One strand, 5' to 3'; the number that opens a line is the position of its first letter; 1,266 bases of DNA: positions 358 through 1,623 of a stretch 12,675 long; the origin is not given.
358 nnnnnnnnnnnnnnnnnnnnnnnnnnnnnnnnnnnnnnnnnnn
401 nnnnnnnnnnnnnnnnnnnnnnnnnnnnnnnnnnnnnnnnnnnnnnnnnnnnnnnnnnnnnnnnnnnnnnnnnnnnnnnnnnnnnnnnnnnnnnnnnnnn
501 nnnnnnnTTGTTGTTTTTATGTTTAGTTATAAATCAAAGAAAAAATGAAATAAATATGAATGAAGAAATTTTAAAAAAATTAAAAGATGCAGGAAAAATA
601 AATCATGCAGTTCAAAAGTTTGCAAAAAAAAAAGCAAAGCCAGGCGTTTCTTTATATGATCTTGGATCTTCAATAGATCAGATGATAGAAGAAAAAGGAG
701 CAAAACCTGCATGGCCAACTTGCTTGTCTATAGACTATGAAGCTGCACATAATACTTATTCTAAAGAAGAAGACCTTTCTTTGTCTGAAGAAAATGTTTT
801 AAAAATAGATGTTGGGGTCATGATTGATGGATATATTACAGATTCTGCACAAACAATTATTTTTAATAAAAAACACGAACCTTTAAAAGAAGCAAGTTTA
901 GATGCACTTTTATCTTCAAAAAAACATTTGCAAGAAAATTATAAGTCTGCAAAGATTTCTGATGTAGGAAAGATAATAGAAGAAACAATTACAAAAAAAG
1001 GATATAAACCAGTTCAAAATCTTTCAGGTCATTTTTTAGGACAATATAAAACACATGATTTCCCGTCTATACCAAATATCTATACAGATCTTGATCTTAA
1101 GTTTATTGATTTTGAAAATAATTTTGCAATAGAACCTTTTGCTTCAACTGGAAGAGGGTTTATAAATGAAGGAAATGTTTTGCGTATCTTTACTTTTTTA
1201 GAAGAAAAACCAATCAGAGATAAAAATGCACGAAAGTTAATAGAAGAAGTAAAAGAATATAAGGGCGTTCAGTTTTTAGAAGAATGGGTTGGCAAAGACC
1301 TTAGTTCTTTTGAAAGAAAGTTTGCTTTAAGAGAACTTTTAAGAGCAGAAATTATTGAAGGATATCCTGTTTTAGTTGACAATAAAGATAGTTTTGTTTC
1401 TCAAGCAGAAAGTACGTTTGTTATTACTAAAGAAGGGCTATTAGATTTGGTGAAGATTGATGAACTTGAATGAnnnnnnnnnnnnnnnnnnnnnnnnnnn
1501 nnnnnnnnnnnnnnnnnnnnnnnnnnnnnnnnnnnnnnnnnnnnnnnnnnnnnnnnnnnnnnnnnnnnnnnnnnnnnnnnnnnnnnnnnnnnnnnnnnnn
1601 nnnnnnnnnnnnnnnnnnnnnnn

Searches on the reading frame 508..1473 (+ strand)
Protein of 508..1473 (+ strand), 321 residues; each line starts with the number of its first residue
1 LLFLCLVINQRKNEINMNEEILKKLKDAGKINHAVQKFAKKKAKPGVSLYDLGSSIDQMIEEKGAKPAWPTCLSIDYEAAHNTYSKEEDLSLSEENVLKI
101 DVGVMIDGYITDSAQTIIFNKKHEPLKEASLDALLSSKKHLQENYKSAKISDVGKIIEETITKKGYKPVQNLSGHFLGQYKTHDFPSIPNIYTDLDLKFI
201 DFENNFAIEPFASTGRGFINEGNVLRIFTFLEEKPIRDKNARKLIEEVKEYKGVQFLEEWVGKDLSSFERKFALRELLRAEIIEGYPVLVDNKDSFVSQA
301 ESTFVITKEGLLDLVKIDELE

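Call 6: search_protein_families(library=pfam, proteins=[window:508-1473:+], max_evalue=0.01)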
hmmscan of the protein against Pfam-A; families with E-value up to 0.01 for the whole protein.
window:508-1473:+ (321 aa): 1 family
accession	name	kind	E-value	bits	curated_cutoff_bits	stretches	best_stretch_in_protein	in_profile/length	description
PF00557.29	Peptidase_M24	-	1e-22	81.4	23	1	24-210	2-187/208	Metallopeptidase family M24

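Call 53: search_protein_families(library=ncbifam, proteins=[window:508-1473:+], max_evalue=0.01)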
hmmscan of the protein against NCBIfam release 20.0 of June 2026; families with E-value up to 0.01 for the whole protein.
window:508-1473:+ (321 aa): 8 families
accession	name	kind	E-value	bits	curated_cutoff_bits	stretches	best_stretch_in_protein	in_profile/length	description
TIGR00501.1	met_pdase_II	equivalog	5.4e-72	242.8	222.65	1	21-310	4-289/295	type II methionyl aminopeptidase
TIGR00500.1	met_pdase_I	equivalog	9.4e-30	103.9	171.35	1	19-216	6-207/247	type I methionyl aminopeptidase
TIGR00495.1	crvDNA_42K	hypoth_equivalog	6.9e-21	74.4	430.05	1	17-314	15-332/383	ErbB3-binding protein EBP1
NF009533.0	PRK12897.1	equivalog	7.3e-11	41.9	488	1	23-188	11-180/248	type I methionyl aminopeptidase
NF008970.0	PRK12318.1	equivalog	1.1e-10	41.2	267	1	18-216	45-248/291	methionyl aminopeptidase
NF008131.0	PRK10879.1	equivalog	2.6e-07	29.8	465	1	19-151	176-309/438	Xaa-Pro aminopeptidase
NF005583.0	PRK07281.1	equivalog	0.00015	21.1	445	0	145-216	169-239/286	methionyl aminopeptidase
NF040821.1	dipep_PepQ_Arch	equivalog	0.0004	19.5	630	1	18-189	124-295/346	Xaa-Pro dipeptidase PepQ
